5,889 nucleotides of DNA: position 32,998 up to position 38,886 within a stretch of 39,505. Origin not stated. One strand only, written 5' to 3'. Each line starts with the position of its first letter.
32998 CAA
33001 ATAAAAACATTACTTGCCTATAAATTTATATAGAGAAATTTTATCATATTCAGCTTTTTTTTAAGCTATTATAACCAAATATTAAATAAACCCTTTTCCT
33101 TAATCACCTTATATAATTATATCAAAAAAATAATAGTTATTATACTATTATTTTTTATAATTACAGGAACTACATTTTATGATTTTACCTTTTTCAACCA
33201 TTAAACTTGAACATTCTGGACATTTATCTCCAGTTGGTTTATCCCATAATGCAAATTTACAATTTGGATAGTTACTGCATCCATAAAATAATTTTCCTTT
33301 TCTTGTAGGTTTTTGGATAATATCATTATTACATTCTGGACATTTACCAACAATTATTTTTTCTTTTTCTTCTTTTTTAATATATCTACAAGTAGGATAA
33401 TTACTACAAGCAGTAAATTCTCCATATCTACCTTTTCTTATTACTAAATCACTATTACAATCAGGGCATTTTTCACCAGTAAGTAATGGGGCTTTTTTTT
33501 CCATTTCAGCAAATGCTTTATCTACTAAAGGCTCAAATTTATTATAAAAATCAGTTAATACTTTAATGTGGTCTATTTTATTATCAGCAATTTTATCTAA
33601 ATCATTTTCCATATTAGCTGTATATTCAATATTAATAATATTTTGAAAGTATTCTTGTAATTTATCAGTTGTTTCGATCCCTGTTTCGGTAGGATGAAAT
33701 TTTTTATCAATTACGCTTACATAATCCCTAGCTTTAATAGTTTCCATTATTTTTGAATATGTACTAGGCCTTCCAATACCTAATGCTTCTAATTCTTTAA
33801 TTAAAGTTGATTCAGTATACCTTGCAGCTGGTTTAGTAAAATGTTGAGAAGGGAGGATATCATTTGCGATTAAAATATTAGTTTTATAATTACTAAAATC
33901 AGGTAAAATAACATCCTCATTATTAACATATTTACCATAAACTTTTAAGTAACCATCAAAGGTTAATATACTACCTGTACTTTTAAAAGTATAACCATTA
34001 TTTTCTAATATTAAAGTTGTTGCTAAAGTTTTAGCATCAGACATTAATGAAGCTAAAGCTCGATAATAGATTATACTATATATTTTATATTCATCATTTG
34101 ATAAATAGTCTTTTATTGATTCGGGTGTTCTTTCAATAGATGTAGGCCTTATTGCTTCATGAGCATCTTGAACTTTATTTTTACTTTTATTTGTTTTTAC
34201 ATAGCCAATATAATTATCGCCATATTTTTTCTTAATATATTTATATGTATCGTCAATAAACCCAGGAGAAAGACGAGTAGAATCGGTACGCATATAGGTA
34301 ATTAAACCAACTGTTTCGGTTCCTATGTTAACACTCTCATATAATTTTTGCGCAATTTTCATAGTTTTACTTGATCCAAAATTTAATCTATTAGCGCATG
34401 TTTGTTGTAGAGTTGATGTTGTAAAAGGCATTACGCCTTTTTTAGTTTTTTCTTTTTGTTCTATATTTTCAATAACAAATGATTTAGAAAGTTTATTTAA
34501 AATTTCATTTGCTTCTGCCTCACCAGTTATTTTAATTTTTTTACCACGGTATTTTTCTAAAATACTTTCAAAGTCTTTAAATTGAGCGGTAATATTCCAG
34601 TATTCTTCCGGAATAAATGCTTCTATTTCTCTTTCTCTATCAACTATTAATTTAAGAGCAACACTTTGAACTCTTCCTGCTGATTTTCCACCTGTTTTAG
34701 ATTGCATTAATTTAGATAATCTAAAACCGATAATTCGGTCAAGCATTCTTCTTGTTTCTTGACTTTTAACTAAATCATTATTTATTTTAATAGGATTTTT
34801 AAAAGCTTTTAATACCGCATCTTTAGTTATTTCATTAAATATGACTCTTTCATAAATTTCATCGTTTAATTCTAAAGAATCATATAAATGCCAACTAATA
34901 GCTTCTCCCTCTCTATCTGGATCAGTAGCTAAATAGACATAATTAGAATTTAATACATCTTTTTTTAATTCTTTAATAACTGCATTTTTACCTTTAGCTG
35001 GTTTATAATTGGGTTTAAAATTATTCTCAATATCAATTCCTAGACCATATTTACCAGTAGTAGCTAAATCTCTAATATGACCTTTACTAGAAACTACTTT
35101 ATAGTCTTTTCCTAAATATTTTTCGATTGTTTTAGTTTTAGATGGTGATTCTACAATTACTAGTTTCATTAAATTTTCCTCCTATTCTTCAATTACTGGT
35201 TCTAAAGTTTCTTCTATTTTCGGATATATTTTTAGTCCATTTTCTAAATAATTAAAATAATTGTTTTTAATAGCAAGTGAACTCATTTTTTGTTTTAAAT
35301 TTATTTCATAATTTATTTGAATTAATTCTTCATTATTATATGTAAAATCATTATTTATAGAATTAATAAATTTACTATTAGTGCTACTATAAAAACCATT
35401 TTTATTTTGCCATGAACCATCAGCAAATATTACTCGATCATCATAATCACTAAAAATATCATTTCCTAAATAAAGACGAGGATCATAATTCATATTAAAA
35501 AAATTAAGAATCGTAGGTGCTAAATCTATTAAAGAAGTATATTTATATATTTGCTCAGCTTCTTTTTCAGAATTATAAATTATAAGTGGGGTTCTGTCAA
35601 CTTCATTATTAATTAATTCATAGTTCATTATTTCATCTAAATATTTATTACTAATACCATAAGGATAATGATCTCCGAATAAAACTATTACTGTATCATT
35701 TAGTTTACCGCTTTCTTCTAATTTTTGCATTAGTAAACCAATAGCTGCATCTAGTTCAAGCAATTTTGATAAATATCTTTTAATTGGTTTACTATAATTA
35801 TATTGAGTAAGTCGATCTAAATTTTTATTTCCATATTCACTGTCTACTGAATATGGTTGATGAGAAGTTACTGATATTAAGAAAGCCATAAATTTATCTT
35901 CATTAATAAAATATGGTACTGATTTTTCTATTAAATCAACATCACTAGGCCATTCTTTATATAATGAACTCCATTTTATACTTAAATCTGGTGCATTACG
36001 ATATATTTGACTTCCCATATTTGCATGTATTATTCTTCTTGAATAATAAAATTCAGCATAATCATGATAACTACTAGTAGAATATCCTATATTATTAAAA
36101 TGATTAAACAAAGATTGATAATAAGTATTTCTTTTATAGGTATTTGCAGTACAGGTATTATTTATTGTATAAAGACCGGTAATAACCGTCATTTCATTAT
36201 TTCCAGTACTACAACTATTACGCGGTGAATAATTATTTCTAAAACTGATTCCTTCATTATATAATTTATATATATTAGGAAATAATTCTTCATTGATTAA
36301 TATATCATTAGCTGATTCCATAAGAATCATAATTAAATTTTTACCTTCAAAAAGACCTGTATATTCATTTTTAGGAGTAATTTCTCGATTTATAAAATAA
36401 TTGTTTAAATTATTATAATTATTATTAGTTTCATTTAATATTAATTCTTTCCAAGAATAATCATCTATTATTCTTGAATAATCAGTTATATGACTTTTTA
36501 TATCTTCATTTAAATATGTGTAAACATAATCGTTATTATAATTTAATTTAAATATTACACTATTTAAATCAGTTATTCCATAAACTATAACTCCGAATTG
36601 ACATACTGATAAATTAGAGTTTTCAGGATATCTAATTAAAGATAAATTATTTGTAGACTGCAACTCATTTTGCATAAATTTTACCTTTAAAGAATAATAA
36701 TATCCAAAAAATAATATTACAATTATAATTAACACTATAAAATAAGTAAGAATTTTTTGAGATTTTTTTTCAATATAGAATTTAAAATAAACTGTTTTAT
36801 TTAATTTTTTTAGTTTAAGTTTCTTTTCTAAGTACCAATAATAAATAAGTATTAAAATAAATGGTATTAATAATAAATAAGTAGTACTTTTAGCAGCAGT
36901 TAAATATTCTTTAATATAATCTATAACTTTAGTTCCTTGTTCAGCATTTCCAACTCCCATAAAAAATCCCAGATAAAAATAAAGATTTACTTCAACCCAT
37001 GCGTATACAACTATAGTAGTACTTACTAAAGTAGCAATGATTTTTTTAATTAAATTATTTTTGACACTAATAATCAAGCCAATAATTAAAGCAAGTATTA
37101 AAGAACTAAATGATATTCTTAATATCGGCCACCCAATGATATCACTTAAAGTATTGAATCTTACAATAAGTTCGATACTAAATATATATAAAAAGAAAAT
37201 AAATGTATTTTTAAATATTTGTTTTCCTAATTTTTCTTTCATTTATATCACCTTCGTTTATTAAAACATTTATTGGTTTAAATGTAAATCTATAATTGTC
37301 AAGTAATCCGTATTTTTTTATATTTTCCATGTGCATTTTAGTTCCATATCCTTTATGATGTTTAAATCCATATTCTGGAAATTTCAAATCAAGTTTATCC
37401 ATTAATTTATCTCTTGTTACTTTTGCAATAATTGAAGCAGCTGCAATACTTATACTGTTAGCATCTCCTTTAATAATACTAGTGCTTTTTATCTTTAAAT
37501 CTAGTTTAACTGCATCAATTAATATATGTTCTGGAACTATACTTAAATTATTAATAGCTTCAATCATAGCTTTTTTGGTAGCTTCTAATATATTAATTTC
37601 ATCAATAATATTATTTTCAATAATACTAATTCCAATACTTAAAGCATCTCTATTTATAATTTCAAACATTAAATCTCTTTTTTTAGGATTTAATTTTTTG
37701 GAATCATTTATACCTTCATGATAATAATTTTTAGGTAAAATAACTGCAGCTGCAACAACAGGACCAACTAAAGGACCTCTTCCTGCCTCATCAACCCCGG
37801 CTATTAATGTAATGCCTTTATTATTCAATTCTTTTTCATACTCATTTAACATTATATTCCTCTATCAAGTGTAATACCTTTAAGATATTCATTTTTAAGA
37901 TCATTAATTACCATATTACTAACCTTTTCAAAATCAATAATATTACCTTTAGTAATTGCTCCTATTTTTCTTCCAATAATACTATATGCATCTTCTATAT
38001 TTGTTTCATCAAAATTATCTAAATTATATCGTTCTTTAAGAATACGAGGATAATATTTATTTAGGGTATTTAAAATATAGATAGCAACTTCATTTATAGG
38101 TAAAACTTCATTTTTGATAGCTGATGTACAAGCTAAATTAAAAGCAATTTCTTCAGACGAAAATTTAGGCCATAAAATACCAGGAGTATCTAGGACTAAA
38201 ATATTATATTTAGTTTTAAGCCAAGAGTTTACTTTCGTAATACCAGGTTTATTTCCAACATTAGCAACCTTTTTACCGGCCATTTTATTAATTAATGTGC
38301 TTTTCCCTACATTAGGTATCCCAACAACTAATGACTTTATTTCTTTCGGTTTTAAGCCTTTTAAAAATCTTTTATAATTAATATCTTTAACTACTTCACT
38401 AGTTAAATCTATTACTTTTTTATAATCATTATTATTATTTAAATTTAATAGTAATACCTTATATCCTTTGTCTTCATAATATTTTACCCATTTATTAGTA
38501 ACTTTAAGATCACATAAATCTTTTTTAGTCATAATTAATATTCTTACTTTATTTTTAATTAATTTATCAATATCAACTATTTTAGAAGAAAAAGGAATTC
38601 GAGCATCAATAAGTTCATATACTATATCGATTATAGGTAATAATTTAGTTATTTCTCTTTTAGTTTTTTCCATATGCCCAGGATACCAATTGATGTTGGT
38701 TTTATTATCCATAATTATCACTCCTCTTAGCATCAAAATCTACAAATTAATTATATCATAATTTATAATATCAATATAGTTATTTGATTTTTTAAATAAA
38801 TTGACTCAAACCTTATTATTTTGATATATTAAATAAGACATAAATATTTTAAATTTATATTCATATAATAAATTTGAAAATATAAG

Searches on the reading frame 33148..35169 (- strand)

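Call 67: search_protein_families(library=pfam, proteins=[window:33148-35169:-], max_evalue=0.01)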
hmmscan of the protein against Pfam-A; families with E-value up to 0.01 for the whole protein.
window:33148-35169:- (673 aa): 3 families
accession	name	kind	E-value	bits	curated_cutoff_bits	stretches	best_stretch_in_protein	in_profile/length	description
PF01131.25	Topoisom_bac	-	2.1e-117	393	35.1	1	129-538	2-410/411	DNA topoisomerase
PF01396.24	Zn_ribbon_Top1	-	3.6e-31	107.1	32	2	565-602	1-38/39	Topoisomerase DNA binding C4 zinc finger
PF01751.28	Toprim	-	3.5e-22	78.8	23.1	1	2-114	1-96/96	Toprim domain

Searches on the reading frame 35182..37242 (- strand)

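Call 67: search_protein_families(library=pfam, proteins=[window:35182-37242:-], max_evalue=0.01)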
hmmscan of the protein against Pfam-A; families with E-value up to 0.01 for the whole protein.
window:35182-37242:- (686 aa): 3 families
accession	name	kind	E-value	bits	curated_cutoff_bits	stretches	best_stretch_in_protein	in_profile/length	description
PF00884.28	Sulfatase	-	1.8e-32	113.3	25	1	301-582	1-299/301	Sulfatase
PF01663.27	Phosphodiest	-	2.2e-08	34.5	23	1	303-541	1-235/342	Type I phosphodiesterase / nucleotide pyrophosphatase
PF02995.22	DUF229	-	0.0045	16.2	25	0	438-525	281-341/496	Protein of unknown function (DUF229)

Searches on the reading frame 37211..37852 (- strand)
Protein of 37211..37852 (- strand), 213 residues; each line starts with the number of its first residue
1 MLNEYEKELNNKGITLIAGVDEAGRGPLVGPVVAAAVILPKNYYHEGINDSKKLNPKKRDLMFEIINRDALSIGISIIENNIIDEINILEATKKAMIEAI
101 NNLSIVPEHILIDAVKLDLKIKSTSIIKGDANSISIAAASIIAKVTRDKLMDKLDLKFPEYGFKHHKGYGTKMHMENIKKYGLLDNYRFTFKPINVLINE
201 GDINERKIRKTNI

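Call 67: search_protein_families(library=pfam, proteins=[window:37211-37852:-], max_evalue=0.01)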
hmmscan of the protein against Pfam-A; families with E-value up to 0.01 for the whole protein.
window:37211-37852:- (213 aa): 1 family
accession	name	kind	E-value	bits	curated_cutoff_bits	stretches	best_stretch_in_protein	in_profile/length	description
PF01351.25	RNase_HII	-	1.2e-39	136.7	25.8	1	18-190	1-195/199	Ribonuclease HII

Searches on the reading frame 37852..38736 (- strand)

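Call 67: search_protein_families(library=pfam, proteins=[window:37852-38736:-], max_evalue=0.01)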
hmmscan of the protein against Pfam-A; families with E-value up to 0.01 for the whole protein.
window:37852-38736:- (294 aa): 6 families
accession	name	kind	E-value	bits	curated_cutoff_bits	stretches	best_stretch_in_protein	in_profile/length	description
PF01926.29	MMR_HSR1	-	1.3e-15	57.9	21.9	1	136-205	3-72/113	50S ribosome-binding GTPase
PF02421.24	FeoB_N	-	1.6e-09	37.9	27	1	135-196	3-68/156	Ferrous iron transport protein B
PF03193.22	RsgA_GTPase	-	9.5e-08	32.5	30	1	66-187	57-168/174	RsgA GTPase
PF00350.29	Dynamin_N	-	0.0031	18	27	0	137-164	3-30/168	Dynamin family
PF04548.22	AIG1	-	0.0032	17.2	27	1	136-202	4-74/212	AIG1 family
PF00025.27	Arf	-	0.0077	16.2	22.3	0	129-160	11-42/174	ADP-ribosylation factor family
